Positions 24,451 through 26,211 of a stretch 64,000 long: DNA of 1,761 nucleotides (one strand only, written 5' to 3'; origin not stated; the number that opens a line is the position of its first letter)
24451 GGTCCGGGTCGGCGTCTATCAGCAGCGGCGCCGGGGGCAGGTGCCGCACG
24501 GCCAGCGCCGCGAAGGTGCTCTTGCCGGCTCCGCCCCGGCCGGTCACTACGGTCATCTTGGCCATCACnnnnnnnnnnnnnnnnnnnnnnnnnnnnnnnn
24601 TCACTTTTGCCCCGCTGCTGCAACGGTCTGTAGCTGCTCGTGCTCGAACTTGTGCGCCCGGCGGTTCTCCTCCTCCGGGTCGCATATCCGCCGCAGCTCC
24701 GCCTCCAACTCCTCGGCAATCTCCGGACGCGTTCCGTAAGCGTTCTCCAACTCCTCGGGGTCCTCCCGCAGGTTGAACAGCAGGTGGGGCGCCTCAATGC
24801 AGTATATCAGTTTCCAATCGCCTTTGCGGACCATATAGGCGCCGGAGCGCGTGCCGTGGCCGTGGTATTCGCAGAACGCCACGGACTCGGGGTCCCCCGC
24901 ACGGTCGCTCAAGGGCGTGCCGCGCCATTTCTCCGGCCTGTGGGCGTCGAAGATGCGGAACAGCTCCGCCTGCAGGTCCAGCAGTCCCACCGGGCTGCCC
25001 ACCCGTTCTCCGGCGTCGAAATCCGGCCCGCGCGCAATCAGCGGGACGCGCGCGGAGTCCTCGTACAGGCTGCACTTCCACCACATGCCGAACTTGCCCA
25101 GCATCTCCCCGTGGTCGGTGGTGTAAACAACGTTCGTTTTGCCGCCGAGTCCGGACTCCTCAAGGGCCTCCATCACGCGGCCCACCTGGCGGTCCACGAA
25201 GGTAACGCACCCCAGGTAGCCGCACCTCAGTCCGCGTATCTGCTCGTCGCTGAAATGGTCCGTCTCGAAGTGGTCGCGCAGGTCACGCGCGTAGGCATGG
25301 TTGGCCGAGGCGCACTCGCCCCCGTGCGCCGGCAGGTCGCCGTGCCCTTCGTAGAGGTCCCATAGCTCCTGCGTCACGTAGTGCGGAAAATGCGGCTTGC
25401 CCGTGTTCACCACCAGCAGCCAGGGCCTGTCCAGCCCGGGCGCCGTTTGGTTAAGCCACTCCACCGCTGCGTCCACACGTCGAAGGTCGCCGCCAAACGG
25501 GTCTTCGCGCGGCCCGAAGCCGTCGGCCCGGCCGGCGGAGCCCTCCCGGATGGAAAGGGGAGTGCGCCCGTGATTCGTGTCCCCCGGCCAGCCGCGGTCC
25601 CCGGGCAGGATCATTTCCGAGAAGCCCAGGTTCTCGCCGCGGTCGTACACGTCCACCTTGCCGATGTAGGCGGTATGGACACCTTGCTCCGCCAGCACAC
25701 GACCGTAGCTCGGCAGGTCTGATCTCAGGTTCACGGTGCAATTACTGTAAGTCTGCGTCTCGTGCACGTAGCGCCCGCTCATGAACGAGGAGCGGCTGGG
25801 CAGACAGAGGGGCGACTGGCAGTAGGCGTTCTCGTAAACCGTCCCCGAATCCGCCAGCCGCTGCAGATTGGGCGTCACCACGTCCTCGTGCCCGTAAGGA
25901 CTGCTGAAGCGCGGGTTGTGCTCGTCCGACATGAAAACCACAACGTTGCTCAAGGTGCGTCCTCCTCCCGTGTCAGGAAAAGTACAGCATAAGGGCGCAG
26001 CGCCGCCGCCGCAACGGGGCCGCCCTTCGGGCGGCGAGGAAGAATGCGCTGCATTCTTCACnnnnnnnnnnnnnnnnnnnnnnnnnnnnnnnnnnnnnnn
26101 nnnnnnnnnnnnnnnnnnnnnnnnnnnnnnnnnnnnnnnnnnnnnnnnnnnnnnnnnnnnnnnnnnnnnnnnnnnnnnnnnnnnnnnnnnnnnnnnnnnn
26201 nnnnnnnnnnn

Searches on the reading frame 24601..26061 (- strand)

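Call 5: search_protein_families(library=pfam, proteins=[window:24601-26061:-], max_evalue=0.001)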
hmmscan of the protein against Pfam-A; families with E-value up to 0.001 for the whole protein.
window:24601-26061:- (486 aa): 3 families
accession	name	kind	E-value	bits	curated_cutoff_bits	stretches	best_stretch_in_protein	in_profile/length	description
PF00884.28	Sulfatase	-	5.5e-35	121.6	25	1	39-369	2-297/301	Sulfatase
PF16347.10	SGSH_C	-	1.2e-08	35.7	29.3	1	322-458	1-150/154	N-sulphoglucosamine sulphohydrolase, C-terminal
PF01663.27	Phosphodiest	-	4.5e-08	33.5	23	0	287-318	189-220/342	Type I phosphodiesterase / nucleotide pyrophosphatase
